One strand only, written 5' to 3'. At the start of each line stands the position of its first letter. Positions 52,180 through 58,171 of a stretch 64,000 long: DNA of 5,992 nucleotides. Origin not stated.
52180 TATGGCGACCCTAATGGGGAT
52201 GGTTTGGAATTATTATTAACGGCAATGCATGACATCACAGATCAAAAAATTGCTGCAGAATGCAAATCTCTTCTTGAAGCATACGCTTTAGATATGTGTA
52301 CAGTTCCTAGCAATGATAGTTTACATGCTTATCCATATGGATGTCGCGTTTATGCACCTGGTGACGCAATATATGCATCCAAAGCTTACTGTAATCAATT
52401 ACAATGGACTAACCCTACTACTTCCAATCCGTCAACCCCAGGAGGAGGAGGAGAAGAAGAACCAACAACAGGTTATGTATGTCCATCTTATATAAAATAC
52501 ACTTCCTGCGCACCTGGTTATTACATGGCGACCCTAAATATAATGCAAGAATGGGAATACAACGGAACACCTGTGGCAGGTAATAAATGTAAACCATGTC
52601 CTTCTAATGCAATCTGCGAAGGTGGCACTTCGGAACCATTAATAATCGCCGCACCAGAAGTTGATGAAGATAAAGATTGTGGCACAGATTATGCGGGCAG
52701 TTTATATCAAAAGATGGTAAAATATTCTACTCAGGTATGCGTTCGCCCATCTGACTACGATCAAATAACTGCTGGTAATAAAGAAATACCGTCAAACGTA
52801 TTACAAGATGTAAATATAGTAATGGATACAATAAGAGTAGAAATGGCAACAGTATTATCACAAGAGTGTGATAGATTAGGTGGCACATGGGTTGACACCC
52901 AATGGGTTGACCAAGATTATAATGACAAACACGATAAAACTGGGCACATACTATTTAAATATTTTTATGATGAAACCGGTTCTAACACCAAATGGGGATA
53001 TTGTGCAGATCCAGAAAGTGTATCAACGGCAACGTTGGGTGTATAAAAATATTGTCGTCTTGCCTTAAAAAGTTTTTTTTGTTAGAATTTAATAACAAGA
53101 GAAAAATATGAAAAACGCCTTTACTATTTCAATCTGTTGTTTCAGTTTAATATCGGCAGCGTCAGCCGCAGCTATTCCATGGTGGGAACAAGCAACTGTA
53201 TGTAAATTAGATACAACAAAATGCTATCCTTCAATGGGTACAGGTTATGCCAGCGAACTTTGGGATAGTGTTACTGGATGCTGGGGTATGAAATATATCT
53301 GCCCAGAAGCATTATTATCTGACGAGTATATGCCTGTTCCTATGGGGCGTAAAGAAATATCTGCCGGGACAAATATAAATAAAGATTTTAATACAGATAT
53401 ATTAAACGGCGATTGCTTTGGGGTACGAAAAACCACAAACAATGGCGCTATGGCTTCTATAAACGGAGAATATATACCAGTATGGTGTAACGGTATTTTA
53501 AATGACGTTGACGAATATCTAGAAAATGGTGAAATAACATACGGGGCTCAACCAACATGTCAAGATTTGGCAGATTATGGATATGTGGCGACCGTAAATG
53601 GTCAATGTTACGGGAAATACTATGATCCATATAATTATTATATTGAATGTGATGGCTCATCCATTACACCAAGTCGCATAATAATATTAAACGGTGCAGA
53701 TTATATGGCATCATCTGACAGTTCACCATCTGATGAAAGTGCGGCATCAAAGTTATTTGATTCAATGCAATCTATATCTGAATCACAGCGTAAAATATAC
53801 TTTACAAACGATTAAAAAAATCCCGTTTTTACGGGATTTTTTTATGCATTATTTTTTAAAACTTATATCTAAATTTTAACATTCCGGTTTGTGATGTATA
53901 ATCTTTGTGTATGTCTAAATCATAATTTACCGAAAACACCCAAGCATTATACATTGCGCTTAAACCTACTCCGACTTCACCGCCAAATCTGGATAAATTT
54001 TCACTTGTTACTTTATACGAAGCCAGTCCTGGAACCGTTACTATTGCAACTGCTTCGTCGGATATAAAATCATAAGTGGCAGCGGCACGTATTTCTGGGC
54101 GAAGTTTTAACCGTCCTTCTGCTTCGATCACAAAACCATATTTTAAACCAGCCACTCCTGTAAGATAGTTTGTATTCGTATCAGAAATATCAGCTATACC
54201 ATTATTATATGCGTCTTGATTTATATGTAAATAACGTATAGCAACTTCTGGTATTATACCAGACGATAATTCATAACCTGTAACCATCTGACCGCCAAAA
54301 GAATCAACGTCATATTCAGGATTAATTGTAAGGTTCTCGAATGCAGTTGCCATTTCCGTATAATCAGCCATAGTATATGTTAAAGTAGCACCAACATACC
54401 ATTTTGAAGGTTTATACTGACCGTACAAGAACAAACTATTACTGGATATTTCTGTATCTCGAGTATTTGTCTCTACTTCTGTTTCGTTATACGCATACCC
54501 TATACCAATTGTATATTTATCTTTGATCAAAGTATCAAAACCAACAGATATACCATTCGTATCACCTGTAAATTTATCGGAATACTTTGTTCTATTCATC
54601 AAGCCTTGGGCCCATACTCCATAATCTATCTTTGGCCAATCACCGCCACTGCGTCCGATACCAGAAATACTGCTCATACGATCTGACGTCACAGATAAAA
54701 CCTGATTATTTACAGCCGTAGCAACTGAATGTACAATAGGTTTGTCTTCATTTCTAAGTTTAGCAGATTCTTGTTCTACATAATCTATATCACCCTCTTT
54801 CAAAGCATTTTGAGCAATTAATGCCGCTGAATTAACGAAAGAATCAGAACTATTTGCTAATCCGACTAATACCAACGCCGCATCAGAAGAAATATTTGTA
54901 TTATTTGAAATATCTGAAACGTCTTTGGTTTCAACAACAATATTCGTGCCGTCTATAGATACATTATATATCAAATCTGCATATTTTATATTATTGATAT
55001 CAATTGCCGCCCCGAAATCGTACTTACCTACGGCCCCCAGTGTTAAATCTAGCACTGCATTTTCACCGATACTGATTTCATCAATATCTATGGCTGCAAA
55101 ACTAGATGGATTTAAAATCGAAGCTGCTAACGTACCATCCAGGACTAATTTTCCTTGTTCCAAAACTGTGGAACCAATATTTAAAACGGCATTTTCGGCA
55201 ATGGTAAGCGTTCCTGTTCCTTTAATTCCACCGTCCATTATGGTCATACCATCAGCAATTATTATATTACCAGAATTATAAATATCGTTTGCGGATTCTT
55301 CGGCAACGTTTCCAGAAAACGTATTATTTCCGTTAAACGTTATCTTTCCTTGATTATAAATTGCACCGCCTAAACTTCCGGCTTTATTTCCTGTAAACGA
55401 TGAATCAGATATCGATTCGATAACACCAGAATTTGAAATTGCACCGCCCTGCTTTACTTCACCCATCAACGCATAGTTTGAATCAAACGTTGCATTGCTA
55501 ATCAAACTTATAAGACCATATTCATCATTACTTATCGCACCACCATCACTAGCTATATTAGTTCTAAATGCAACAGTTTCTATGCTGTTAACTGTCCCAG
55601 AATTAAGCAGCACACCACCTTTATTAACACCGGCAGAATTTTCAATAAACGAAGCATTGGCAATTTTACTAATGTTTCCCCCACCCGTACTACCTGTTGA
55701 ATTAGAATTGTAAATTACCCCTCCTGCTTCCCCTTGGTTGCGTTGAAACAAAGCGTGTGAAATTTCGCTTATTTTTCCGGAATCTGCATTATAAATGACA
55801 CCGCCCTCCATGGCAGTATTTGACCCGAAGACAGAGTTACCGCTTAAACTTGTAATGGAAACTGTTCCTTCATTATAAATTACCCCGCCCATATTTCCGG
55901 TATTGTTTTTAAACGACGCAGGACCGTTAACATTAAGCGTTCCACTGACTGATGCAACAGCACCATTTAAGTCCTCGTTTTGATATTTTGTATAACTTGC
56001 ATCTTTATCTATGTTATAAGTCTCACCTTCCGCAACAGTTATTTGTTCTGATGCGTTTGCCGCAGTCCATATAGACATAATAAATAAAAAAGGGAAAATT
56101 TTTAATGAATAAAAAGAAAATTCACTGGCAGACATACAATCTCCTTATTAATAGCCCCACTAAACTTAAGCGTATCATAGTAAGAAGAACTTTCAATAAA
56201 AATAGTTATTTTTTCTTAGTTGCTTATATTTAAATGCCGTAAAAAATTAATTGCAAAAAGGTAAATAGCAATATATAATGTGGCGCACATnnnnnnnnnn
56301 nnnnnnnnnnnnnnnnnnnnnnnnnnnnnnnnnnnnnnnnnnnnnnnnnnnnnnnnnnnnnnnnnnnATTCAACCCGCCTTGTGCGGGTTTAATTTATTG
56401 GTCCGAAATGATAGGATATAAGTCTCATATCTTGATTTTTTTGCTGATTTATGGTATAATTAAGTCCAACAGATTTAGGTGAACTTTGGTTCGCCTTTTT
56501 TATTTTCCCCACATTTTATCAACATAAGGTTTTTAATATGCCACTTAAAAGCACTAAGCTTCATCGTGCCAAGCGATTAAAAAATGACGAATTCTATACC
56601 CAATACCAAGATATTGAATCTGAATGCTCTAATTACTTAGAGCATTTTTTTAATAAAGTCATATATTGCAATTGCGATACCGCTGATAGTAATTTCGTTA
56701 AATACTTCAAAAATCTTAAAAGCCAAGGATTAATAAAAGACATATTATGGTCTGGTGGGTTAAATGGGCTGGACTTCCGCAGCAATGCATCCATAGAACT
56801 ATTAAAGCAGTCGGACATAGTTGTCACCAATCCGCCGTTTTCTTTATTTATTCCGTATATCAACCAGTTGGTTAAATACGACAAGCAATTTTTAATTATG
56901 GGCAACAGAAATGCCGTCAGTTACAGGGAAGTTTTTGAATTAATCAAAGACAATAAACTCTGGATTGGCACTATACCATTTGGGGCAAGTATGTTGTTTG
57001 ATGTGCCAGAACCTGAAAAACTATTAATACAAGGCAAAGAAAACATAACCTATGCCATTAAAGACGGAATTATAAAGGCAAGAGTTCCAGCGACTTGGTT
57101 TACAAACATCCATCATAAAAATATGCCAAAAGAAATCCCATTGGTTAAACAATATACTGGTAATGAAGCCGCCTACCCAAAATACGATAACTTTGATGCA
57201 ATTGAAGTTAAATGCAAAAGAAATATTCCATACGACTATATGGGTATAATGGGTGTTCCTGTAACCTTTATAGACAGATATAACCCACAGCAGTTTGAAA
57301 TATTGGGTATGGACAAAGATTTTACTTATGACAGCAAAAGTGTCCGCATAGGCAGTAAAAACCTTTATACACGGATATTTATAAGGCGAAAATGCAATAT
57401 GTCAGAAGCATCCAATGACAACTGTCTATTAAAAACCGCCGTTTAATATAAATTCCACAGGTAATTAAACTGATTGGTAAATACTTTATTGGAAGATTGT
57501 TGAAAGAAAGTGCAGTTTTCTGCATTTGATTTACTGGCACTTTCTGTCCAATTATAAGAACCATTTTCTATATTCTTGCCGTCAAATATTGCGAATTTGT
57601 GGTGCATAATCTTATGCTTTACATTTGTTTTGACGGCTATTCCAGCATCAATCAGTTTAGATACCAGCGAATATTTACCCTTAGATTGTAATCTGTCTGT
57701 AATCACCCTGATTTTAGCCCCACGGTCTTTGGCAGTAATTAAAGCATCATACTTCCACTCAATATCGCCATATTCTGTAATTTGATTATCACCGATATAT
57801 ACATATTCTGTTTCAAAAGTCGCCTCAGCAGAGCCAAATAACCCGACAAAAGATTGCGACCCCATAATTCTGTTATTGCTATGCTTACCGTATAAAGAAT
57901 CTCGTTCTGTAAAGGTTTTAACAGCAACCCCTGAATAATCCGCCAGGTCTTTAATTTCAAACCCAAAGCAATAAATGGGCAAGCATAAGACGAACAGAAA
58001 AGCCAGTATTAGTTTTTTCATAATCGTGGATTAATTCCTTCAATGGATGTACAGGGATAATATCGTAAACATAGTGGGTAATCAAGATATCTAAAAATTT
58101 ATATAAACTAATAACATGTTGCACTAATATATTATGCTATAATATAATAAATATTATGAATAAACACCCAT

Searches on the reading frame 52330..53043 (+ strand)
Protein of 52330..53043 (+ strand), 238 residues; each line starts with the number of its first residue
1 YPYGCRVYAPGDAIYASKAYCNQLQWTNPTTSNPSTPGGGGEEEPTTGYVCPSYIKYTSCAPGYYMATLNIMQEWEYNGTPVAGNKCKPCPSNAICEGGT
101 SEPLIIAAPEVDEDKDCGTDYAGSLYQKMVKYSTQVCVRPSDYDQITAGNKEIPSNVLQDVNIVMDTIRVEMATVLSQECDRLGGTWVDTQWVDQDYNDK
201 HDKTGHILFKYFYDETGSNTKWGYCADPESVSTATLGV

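Call 69: search_protein_families(library=pfam, proteins=[window:52330-53043:+], max_evalue=1)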
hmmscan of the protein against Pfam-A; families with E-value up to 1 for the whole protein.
window:52330-53043:+ (238 aa): 2 families
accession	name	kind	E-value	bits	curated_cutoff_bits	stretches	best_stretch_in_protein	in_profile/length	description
PF24634.1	DUF7631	-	0.013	16.4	27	1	85-102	4-21/50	Domain of unknown function (DUF7631)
PF09402.16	MSC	-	0.041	13.7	29.7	1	37-99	39-63/337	Man1-Src1p-C-terminal domain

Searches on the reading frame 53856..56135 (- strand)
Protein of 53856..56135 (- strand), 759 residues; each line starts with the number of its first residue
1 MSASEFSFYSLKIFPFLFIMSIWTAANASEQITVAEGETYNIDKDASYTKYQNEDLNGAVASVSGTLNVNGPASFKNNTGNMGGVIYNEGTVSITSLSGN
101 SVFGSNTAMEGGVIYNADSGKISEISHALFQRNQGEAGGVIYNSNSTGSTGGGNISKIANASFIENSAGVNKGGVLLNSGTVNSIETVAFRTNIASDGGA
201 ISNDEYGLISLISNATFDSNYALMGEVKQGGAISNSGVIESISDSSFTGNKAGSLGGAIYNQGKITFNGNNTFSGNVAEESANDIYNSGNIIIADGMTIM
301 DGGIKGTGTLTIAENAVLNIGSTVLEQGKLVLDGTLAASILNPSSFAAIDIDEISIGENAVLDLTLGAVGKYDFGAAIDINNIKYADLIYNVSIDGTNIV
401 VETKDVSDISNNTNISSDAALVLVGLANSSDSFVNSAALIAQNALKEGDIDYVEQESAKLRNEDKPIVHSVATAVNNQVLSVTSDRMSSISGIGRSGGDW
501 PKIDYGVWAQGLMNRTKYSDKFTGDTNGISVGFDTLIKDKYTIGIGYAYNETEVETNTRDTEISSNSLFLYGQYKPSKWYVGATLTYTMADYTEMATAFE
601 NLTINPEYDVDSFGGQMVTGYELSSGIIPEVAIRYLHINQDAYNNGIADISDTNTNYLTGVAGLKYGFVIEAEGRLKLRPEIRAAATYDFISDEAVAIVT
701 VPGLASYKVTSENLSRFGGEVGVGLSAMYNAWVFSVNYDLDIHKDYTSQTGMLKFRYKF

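Call 13: search_protein_families(library=pfam, proteins=[window:53856-56135:-], max_evalue=0.01)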
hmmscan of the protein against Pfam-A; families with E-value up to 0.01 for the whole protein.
window:53856-56135:- (759 aa): 2 families
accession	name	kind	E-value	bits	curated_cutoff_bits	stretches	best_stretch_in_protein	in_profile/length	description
PF03797.25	Autotransporter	-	5.2e-31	108.7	26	1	507-739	1-255/255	Autotransporter beta-domain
PF02415.23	Chlam_PMP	-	2.1e-06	27.8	20.6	1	244-262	1-19/19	Chlamydia polymorphic membrane protein (Chlamydia_PMP) repeat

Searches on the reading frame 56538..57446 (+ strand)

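Call 87: search_protein_families(library=pfam, proteins=[window:56538-57446:+], max_evalue=0.0001)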
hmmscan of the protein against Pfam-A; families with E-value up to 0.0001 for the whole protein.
window:56538-57446:+ (302 aa): 1 family
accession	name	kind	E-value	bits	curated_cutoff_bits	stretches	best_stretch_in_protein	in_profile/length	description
PF13651.11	EcoRI_methylase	-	3.8e-85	286.7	26.4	2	74-283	120-325/345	Adenine-specific methyltransferase EcoRI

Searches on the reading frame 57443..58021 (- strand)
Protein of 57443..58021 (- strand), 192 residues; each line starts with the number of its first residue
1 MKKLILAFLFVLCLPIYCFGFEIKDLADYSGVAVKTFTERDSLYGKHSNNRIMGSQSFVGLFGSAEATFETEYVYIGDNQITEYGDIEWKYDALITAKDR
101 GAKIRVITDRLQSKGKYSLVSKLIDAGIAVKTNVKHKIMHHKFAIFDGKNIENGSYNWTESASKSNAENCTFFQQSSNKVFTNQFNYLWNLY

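Call 87: search_protein_families(library=pfam, proteins=[window:57443-58021:-], max_evalue=0.0001)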
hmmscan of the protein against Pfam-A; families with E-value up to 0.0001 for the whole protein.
window:57443-58021:- (192 aa): 1 family
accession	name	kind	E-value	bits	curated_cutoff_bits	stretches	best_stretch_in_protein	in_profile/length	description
PF13091.12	PLDc_2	-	1.6e-20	73.7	27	1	91-189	26-132/132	PLD-like domain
